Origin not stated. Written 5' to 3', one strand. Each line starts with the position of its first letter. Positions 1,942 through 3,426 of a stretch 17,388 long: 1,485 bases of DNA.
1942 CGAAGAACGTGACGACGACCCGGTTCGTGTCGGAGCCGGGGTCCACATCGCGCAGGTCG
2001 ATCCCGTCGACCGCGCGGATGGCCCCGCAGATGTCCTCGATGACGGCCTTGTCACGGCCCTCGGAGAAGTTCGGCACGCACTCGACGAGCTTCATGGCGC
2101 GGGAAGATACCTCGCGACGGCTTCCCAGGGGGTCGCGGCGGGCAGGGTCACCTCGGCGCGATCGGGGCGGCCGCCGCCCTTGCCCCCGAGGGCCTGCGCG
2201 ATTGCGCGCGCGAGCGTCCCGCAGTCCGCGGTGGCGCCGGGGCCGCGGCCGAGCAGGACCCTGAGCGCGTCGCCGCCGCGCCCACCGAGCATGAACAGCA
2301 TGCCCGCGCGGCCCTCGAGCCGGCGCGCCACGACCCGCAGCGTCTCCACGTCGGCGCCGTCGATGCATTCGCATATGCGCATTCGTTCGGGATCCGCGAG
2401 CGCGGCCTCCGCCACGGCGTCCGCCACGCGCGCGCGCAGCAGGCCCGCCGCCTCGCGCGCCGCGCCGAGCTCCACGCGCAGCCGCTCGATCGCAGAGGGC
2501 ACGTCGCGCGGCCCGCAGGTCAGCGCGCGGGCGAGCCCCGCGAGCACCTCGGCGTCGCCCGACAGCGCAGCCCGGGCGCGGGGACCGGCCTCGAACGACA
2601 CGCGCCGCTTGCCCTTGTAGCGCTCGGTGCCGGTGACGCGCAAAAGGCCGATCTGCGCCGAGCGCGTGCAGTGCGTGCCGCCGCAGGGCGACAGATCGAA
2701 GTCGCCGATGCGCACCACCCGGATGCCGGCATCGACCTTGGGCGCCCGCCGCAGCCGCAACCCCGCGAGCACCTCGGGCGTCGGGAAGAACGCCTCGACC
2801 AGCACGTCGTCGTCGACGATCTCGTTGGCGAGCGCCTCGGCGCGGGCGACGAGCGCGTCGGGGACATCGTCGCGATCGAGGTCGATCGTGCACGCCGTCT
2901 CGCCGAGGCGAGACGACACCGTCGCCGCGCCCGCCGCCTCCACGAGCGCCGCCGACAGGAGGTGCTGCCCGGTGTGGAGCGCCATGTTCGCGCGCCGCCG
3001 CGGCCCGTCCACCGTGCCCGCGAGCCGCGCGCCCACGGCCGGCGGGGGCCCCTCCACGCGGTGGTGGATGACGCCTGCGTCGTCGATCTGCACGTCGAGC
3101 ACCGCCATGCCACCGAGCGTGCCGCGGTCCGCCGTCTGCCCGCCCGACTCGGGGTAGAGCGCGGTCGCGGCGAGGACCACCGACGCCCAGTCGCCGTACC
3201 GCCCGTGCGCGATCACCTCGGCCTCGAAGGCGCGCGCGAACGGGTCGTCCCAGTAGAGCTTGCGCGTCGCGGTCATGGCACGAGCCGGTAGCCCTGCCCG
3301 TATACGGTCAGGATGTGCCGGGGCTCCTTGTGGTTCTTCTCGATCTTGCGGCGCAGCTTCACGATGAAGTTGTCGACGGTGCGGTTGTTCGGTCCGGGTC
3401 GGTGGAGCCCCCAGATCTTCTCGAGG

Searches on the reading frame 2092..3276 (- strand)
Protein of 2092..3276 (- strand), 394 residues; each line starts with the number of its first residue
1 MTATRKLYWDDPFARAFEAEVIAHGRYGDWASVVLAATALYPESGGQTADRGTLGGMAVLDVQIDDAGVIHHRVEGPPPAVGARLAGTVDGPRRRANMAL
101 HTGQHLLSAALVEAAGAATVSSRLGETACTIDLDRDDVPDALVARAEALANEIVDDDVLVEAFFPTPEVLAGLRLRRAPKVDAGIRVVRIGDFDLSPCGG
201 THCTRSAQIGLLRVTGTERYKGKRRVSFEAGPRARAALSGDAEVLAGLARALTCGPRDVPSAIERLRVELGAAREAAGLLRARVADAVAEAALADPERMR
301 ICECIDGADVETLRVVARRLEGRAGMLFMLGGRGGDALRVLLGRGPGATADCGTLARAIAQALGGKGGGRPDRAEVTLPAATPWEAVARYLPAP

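Call 5: search_protein_families(library=pfam, proteins=[window:2095-3276:-], max_evalue=0.01)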
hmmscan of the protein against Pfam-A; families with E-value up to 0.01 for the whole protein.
window:2095-3276:- (394 aa): 4 families
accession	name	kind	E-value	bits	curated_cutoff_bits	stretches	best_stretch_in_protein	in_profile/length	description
PF07973.19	tRNA_SAD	-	2e-10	40.9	24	1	185-226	1-43/44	Threonyl and Alanyl tRNA synthetase second additional domain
PF01411.24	tRNA-synt_2c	-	9.7e-06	24.8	30.3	1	27-90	481-549/552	tRNA synthetases class II (A)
PF02272.25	DHHA1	-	9.3e-05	23.3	25.9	1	307-380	12-85/102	DHHA1 domain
PF06892.16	Phage_CP76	-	0.0096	16.2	26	0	237-322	55-145/146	Phage regulatory protein CII (CP76)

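Call 6: search_protein_families(library=ncbifam, proteins=[window:2095-3276:-], max_evalue=0.01)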
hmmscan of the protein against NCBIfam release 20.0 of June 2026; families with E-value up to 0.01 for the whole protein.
window:2095-3276:- (394 aa): 3 families
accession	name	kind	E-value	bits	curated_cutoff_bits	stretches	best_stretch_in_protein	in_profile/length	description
TIGR03683.1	A-tRNA_syn_arch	equivalog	3.7e-46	157.8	744.7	1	2-381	499-887/902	alanine--tRNA ligase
TIGR00344.1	alaS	equivalog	2.7e-38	131.8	457.05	1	26-374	477-843/847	alanine--tRNA ligase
NF040865.1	a_tRNA_ed_AlaXM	equivalog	1.4e-35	123.1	300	1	4-229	1-232/234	alanyl-tRNA editing protein AlaXM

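Call 7: find_related_loci(query=window:2095-3276:-, collection=genome_contigs, flank=8000)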
Query window:2095-3276:- (394 aa) in genome_contigs; peptide patterns used: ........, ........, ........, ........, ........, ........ (x = any residue, [..] = any of these).
88 stretches matched a pattern; 5 encode a relative of the query (tblastn E <= 1e-3); 5 distinct loci.
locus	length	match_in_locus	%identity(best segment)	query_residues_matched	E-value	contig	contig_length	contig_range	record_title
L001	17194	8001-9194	54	1-391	1e-118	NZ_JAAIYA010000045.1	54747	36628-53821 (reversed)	Pyxidicoccus caerfyrddinensis strain CA032A NODE_45_length_54747_cov_19.9393, whole genome shotgun sequence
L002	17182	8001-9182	55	1-387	5e-115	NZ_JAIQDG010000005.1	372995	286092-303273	Myxococcus sp. RHSTA-1-4 NODE_5_length_372995_cov_156.518106, whole genome shotgun sequence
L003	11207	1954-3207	50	1-389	3e-112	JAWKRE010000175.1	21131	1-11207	MAG: Polyangiaceae bacterium isolate ABC1.6 ABC1.6.fa-175, whole genome shotgun sequence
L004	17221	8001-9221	49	1-391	6e-104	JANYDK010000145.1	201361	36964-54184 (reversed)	MAG: Deltaproteobacteria bacterium isolate 336R_metabinner_62 336R_k141_1667875, whole genome shotgun sequence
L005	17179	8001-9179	50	4-383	2e-96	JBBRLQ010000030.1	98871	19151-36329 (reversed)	MAG: Polyangiales bacterium isolate La1_maxbin2.053 LA1C_X2.053_k141_3478843L_98871_cov_15.9713, whole genome shotgun se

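Call 9: find_encoding_contigs(protein=window:2092-3276:-, flank=10000, max_places=6)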
Protein window:2092-3276:- (394 aa): no gene with exactly this product is on record in the collection.

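Call 10: find_homologous_proteins(query=window:2095-3276:-, max_evalue=1e-30)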
Query window:2095-3276:- (394 aa): 1724 proteins with E <= 1e-30 among 8000 candidates; the best 120 are listed.
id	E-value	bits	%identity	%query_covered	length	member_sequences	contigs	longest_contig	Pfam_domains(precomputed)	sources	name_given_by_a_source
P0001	3.4e-249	844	100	100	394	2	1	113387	PF01411.25,PF07973.20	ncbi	-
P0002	1.5e-128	447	59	98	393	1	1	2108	PF01411.25,PF07973.20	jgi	-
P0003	8.0e-128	445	56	99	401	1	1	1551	PF01411.25,PF07973.20,PF02272.25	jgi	jgi:alanyl-tRNA synthetase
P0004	2.0e-127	444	55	99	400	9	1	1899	PF01411.25,PF07973.20,PF02272.25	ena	-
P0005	3.8e-126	439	56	99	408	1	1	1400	PF01411.25,PF07973.20,PF02272.25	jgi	jgi:alanyl-tRNA synthetase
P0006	5.1e-126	439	56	99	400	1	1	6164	PF01411.25,PF07973.20,PF02272.25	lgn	-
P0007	8.5e-126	438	55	99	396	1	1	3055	PF01411.25,PF07973.20,PF02272.25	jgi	jgi:alanyl-tRNA synthetase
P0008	1.7e-125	437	57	98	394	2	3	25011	PF01411.25,PF07973.20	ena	-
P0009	2.1e-125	437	55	99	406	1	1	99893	PF01411.25,PF07973.20,PF02272.25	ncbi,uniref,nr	ncbi:alanyl-tRNA editing protein [Hyalangium rubrum]|uniref:Alanine--tRNA ligase n=1 Tax=Hyalangium 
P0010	3.4e-125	436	56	99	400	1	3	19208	PF01411.25,PF07973.20,PF02272.25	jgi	jgi:alanyl-tRNA synthetase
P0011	5.5e-125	436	55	99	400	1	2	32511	PF01411.25,PF07973.20,PF02272.25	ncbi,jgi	jgi:alanyl-tRNA synthetase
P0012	1.3e-124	434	54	99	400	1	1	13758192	PF01411.25,PF07973.20,PF02272.25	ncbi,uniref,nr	ncbi:alanyl-tRNA editing protein [Archangium lansingense]|uniref:Alanine--tRNA ligase n=1 Tax=Archan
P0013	1.7e-124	434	55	100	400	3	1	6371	PF01411.25,PF07973.20,PF02272.25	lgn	-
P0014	2.4e-124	433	55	97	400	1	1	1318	PF01411.25,PF07973.20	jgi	jgi:alanyl-tRNA synthetase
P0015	3.3e-124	433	54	99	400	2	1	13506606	PF01411.25,PF07973.20,PF02272.25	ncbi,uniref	ncbi:alanyl-tRNA editing protein [Archangium lansingense]|uniref:alanyl-tRNA editing protein n=1 Tax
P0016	3.3e-124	433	55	99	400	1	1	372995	PF01411.25,PF07973.20,PF02272.25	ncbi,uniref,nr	ncbi:alanyl-tRNA editing protein [Myxococcus sp. RHSTA-1-4]|uniref:alanyl-tRNA editing protein n=1 T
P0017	8.6e-124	432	53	99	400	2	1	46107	PF01411.25,PF07973.20,PF02272.25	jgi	jgi:alanyl-tRNA synthetase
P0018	9.7e-124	431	55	98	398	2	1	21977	PF01411.25,PF07973.20,PF02272.25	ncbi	-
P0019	1.5e-123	431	55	98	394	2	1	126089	PF01411.25,PF07973.20,PF02272.25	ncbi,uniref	ncbi:alanyl-tRNA editing protein [Myxococcus fulvus]|uniref:alanyl-tRNA editing protein n=1 Tax=Myxo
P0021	2.6e-123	430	55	98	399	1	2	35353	PF01411.25,PF07973.20,PF02272.25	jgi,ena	-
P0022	3.4e-123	430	54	99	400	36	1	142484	PF01411.25,PF07973.20,PF02272.25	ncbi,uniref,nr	ncbi:alanyl-tRNA editing protein [Archangium lipolyticum]|uniref:alanyl-tRNA editing protein n=1 Tax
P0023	3.8e-123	430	55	99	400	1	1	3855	PF01411.25,PF07973.20,PF02272.25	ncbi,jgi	jgi:alanyl-tRNA synthetase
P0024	7.3e-123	429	55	98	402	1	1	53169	PF01411.25,PF07973.20,PF02272.25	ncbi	-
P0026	1.1e-122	428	56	99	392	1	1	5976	PF01411.25,PF07973.20,PF02272.25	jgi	jgi:alanyl-tRNA synthetase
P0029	2.2e-122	427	54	99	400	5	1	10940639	PF01411.25,PF07973.20,PF02272.25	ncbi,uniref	ncbi:alanyl-tRNA editing protein [Archangium gephyra]|uniref:alanyl-tRNA editing protein n=1 Tax=Arc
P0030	2.2e-122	427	54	99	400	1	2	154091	PF01411.25,PF07973.20,PF02272.25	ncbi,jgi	jgi:alanyl-tRNA synthetase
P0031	2.3e-122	427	54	97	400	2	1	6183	PF01411.25,PF07973.20,PF02272.25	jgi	jgi:alanyl-tRNA synthetase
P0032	3.1e-122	427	54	99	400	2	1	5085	PF01411.25,PF07973.20,PF02272.25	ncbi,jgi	jgi:alanyl-tRNA synthetase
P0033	4.2e-122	426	54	97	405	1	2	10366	PF01411.25,PF07973.20,PF02272.25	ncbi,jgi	jgi:alanyl-tRNA synthetase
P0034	4.9e-122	426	54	100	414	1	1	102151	PF01411.25,PF07973.20,PF02272.25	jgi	jgi:alanyl-tRNA synthetase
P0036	5.4e-122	426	56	96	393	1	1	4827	PF01411.25,PF07973.20,PF02272.25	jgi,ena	-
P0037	7.3e-122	425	54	98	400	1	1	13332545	PF01411.25,PF07973.20,PF02272.25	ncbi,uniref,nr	ncbi:alanyl-tRNA editing protein [Archangium violaceum]|uniref:alanyl-tRNA editing protein n=1 Tax=A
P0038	7.3e-122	425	55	99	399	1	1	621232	PF01411.25,PF07973.20,PF02272.25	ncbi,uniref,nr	ncbi:alanyl-tRNA editing protein [Aggregicoccus sp. 17bor-14]|uniref:alanyl-tRNA editing protein n=1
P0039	7.4e-122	425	55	98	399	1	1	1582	PF01411.25,PF07973.20,PF02272.25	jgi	jgi:alanyl-tRNA synthetase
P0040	7.4e-122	425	54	98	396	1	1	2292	PF01411.25,PF07973.20,PF02272.25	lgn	-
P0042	1.2e-121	425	53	99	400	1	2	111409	PF01411.25,PF07973.20,PF02272.25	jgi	jgi:alanyl-tRNA synthetase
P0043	1.2e-121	425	57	96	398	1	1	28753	PF01411.25,PF07973.20,PF02272.25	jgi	jgi:alanyl-tRNA synthetase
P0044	1.4e-121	424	56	98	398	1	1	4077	PF01411.25,PF07973.20,PF02272.25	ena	-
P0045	1.5e-121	424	53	99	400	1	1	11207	PF01411.25,PF07973.20,PF02272.25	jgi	jgi:alanyl-tRNA synthetase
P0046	1.6e-121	424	56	98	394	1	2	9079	PF01411.25,PF07973.20,PF02272.25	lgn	-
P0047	1.7e-121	424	55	98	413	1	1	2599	PF01411.25,PF07973.20,PF02272.25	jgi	jgi:alanyl-tRNA synthetase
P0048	1.7e-121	424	55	98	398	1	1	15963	PF01411.25,PF07973.20,PF02272.25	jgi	jgi:alanyl-tRNA synthetase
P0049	1.8e-121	424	56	97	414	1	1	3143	PF01411.25,PF07973.20,PF02272.25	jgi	jgi:alanyl-tRNA synthetase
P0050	1.9e-121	424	52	98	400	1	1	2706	PF01411.25,PF07973.20,PF02272.25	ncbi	-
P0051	2.0e-121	424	56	98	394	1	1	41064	PF01411.25,PF07973.20,PF02272.25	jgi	jgi:alanyl-tRNA synthetase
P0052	2.2e-121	424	53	99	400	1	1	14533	PF01411.25,PF07973.20,PF02272.25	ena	-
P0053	2.4e-121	424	53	99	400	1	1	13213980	PF01411.25,PF07973.20,PF02272.25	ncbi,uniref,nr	ncbi:alanyl-tRNA editing protein [Archangium violaceum]|uniref:alanyl-tRNA editing protein n=1 Tax=A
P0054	2.5e-121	423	55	98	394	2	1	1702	PF01411.25,PF07973.20,PF02272.25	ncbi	-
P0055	2.7e-121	423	55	98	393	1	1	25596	PF01411.25,PF07973.20,PF02272.25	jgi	jgi:alanyl-tRNA synthetase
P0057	3.3e-121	423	53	98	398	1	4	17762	PF01411.25,PF07973.20,PF02272.25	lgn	-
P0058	4.6e-121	423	54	96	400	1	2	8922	PF01411.25,PF07973.20,PF02272.25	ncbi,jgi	jgi:alanyl-tRNA synthetase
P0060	5.4e-121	422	54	98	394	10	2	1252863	PF01411.25,PF07973.20,PF02272.25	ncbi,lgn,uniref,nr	ncbi:alanyl-tRNA synthetase [Myxococcus fulvus]|uniref:Alanine--tRNA ligase n=1 Tax=Myxococcus fulvu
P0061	6.2e-121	422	53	99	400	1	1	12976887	PF01411.25,PF07973.20,PF02272.25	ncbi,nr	ncbi:alanyl-tRNA editing protein [Archangium gephyra]|nr:alanyl-tRNA editing protein [Archangium gep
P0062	6.6e-121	422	54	100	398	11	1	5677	PF01411.25,PF07973.20,PF02272.25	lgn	-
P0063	7.1e-121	422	56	99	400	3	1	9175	PF01411.25,PF07973.20,PF02272.25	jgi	jgi:alanyl-tRNA synthetase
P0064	8.5e-121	422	55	98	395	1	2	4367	PF01411.25,PF07973.20,PF02272.25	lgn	-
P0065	9.2e-121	422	53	99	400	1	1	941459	PF01411.25,PF07973.20,PF02272.25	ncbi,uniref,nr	ncbi:alanyl-tRNA editing protein [Stigmatella sp. ncwal1]|uniref:Alanine--tRNA ligase n=1 Tax=Stigma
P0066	9.8e-121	422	54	98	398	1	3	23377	PF01411.25,PF07973.20,PF02272.25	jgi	-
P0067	1.1e-120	421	54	99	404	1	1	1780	PF01411.25,PF07973.20,PF02272.25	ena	-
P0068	1.2e-120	421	55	99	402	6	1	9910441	PF01411.25,PF07973.20,PF02272.25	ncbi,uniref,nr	ncbi:alanyl-tRNA editing protein [Melittangium boletus]|uniref:Alanine--tRNA ligase n=1 Tax=Melittan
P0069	1.2e-120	421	53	99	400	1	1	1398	PF01411.25,PF07973.20,PF02272.25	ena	-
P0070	1.2e-120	421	53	99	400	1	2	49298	PF01411.25,PF07973.20,PF02272.25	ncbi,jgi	jgi:alanyl-tRNA synthetase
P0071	1.3e-120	421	54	99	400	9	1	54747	PF01411.25,PF07973.20,PF02272.25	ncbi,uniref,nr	ncbi:alanyl-tRNA editing protein [Pyxidicoccus caerfyrddinensis]|uniref:alanyl-tRNA editing protein 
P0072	1.4e-120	421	53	98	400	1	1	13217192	PF01411.25,PF07973.20,PF02272.25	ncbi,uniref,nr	ncbi:alanyl-tRNA editing protein [Archangium minus]|uniref:Alanine--tRNA ligase n=1 Tax=Archangium m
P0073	1.5e-120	421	56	99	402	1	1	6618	PF01411.25,PF07973.20,PF02272.25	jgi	jgi:alanyl-tRNA synthetase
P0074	2.3e-120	420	53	98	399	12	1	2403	PF01411.25,PF07973.20,PF02272.25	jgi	jgi:alanyl-tRNA synthetase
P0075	2.7e-120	420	55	97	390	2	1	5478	PF01411.25,PF07973.20,PF02272.25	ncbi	ncbi:alanyl-tRNA editing protein, partial [Pyxidicoccus fallax]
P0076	3.1e-120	420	55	98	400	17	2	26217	PF01411.25,PF07973.20,PF02272.25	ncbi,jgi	jgi:alanyl-tRNA synthetase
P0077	3.4e-120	420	54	99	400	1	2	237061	PF01411.25,PF07973.20,PF02272.25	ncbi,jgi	jgi:alanyl-tRNA synthetase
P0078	3.8e-120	420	54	99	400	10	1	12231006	PF01411.25,PF07973.20,PF02272.25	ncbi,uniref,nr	ncbi:alanyl-tRNA editing protein [Cystobacter fuscus]|uniref:alanyl-tRNA editing protein n=1 Tax=Cys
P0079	4.0e-120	420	55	100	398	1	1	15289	PF01411.25,PF07973.20,PF02272.25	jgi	jgi:alanyl-tRNA synthetase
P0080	4.0e-120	420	53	99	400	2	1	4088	PF01411.25,PF07973.20,PF02272.25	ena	-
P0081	4.5e-120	419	53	100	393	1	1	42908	PF01411.25,PF07973.20,PF02272.25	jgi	jgi:alanyl-tRNA synthetase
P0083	5.2e-120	419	55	99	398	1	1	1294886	PF01411.25,PF07973.20,PF02272.25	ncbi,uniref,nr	ncbi:DHHA1 domain-containing protein [Myxococcus stipitatus]|uniref:alanyl-tRNA editing protein n=1 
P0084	6.7e-120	419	55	97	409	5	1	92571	PF01411.25,PF07973.20,PF02272.25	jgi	jgi:alanyl-tRNA synthetase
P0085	7.0e-120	419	52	99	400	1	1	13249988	PF01411.25,PF07973.20,PF02272.25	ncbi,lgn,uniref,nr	ncbi:alanyl-tRNA editing protein [Archangium violaceum]|uniref:alanyl-tRNA editing protein n=1 Tax=A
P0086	7.8e-120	419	55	97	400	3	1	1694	PF01411.25,PF07973.20,PF02272.25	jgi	jgi:alanyl-tRNA synthetase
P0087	8.5e-120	418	53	100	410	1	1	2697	PF01411.25,PF07973.20,PF02272.25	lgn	-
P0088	9.3e-120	418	52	99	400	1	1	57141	PF01411.25,PF07973.20,PF02272.25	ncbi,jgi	jgi:alanyl-tRNA synthetase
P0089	9.9e-120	418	52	99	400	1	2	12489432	PF01411.25,PF07973.20,PF02272.25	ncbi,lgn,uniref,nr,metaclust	ncbi:alanyl-tRNA synthetase [Archangium gephyra]|uniref:Alanine--tRNA ligase n=1 Tax=Archangium geph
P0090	1.0e-119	418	54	98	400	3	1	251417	PF01411.25,PF07973.20,PF02272.25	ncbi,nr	ncbi:alanyl-tRNA editing protein [Corallococcus sp. H22C18031201]|nr:alanyl-tRNA editing protein [Co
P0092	1.3e-119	418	53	99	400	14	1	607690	PF01411.25,PF07973.20,PF02272.25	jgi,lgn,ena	-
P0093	1.4e-119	418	54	98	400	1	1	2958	PF01411.25,PF07973.20,PF02272.25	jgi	jgi:alanyl-tRNA synthetase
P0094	1.6e-119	418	52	99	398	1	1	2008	PF01411.25,PF07973.20,PF02272.25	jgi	jgi:alanyl-tRNA synthetase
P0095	1.8e-119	417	54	99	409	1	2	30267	PF01411.25,PF07973.20,PF02272.25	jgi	jgi:alanyl-tRNA synthetase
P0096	2.3e-119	417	55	97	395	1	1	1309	PF01411.25,PF07973.20,PF02272.25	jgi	jgi:alanyl-tRNA synthetase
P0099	3.7e-119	416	52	99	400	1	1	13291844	PF01411.25,PF07973.20,PF02272.25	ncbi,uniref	ncbi:alanyl-tRNA editing protein [Archangium violaceum]|uniref:alanyl-tRNA editing protein n=1 Tax=A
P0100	4.7e-119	416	54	98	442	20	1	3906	PF01411.25,PF07973.20,PF02272.25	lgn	-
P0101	5.0e-119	416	54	99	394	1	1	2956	PF01411.25,PF07973.20,PF02272.25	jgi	jgi:alanyl-tRNA synthetase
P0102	5.2e-119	416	55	100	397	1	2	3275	PF01411.25,PF07973.20,PF02272.25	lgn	-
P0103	5.5e-119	416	54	98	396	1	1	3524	PF01411.25,PF07973.20,PF02272.25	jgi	jgi:alanyl-tRNA synthetase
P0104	5.7e-119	416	54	98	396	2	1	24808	PF01411.25,PF07973.20,PF02272.25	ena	-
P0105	6.0e-119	416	56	98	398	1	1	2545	PF01411.25,PF07973.20,PF02272.25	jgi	jgi:alanyl-tRNA synthetase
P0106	6.6e-119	416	54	100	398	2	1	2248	PF01411.25,PF07973.20,PF02272.25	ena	-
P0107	6.8e-119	416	52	99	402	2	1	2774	PF01411.25,PF07973.20,PF02272.25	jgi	-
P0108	7.5e-119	415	54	98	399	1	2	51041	PF01411.25,PF07973.20,PF02272.25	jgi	jgi:alanyl-tRNA synthetase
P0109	7.5e-119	415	54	96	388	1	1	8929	PF01411.25,PF07973.20,PF02272.25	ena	-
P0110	7.8e-119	415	53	99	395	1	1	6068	PF01411.25,PF07973.20,PF02272.25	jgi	jgi:alanyl-tRNA synthetase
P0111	1.0e-118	415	54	90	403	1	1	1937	PF01411.25,PF07973.20,PF02272.25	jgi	-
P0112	1.1e-118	415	52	99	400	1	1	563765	PF01411.25,PF07973.20,PF02272.25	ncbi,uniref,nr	ncbi:alanyl-tRNA editing protein [Archangium sp. Cb G35]|uniref:alanyl-tRNA editing protein n=1 Tax=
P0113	1.2e-118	415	53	98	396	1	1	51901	PF01411.25,PF07973.20,PF02272.25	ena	-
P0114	1.2e-118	415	54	97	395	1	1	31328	PF01411.25,PF07973.20,PF02272.25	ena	-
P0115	1.3e-118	415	55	99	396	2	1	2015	PF01411.25,PF07973.20,PF02272.25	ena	-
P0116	1.4e-118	414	55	97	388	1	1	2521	PF01411.25,PF07973.20,PF02272.25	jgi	jgi:alanyl-tRNA synthetase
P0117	1.5e-118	414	52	97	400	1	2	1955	PF01411.25,PF07973.20,PF02272.25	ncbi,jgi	jgi:alanyl-tRNA synthetase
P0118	1.7e-118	414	54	98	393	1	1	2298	PF01411.25,PF07973.20,PF02272.25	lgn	-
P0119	1.9e-118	414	53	98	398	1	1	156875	PF01411.25,PF07973.20,PF02272.25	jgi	jgi:alanyl-tRNA synthetase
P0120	1.9e-118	414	53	99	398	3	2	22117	PF01411.25,PF07973.20,PF02272.25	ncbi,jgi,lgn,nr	ncbi:MAG TPA: alanyl-tRNA editing protein [Polyangia bacterium]|nr:alanyl-tRNA editing protein [Poly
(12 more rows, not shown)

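Call 11: find_encoding_contigs(protein=P0001, flank=10000, max_places=4)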
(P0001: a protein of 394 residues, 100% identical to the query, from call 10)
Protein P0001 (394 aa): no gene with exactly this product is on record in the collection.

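Call 25: find_encoding_contigs(protein=P0002, flank=7000, max_places=2)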
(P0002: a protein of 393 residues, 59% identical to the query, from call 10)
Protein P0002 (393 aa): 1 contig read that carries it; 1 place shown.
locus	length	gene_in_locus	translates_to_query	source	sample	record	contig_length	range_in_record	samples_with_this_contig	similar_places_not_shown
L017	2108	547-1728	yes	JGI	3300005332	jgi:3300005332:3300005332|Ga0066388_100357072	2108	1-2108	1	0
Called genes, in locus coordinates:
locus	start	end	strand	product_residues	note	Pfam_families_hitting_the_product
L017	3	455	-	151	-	?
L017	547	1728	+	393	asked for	PF01411:tRNA-synt_2c, PF07973:tRNA_SAD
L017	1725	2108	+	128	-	?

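Call 28: search_protein_families(library=pfam, proteins=[L017:1725-2108:+, L017:3-455:-], max_evalue=0.01)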
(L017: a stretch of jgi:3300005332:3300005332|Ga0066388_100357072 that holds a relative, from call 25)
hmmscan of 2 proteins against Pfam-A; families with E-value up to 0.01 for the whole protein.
L017:1725-2108:+ (128 aa): 0 families

L017:3-455:- (151 aa): 3 families
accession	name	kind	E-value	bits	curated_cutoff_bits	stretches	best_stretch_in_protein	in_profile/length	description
PF00440.29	TetR_N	-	7.6e-09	35.7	24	1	15-61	1-47/47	Bacterial regulatory proteins, tetR family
PF17932.6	TetR_C_24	-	4e-06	27.5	26.4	1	82-150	3-69/114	Tetracyclin repressor-like, C-terminal domain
PF13977.11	TetR_C_6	-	9.8e-06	26.2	27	1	84-148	2-66/115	BetI-type transcriptional repressor, C-terminal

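Call 31: find_related_loci(query=A1, collection=metagenome_contigs, flank=6000)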
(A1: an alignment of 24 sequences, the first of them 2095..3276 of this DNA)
Query A1 (394 aa) in metagenome_contigs; peptide patterns used: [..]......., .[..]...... (x = any residue, [..] = any of these).
600 stretches matched a pattern (row limit reached: there are more); 461 encode a relative of the query (tblastn E <= 1e-3); the best 80 are kept; 80 distinct loci.
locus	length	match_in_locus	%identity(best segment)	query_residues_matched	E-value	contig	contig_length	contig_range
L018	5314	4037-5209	90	1-391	0e+0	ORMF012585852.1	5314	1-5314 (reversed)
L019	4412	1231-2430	53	1-393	3e-123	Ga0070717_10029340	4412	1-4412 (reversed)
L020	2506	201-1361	53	1-389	1e-127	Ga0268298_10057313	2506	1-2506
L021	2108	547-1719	59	1-388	8e-129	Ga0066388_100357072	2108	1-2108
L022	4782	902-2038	56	1-380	6e-122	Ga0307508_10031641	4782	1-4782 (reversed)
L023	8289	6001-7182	53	1-391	2e-119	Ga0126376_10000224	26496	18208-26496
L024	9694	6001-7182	52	2-392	1e-118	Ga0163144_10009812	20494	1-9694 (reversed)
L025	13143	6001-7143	53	4-387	9e-119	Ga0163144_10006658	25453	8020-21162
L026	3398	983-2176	53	1-391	1e-121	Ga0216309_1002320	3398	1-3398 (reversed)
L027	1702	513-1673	55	4-388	3e-127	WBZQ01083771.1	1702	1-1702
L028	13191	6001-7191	54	2-391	3e-116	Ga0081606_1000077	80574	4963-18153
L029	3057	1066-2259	54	1-391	5e-120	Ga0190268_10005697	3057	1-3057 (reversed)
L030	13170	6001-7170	55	4-391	1e-115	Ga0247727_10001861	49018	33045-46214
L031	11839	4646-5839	53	1-391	5e-115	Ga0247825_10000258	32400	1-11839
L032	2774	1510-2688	52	1-390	4e-119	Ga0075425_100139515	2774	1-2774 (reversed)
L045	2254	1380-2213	63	1-278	9e-113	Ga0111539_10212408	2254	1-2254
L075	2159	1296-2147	60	6-290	2e-102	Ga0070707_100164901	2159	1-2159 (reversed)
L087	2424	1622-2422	61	4-270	2e-100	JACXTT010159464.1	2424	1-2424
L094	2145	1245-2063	60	4-276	2e-100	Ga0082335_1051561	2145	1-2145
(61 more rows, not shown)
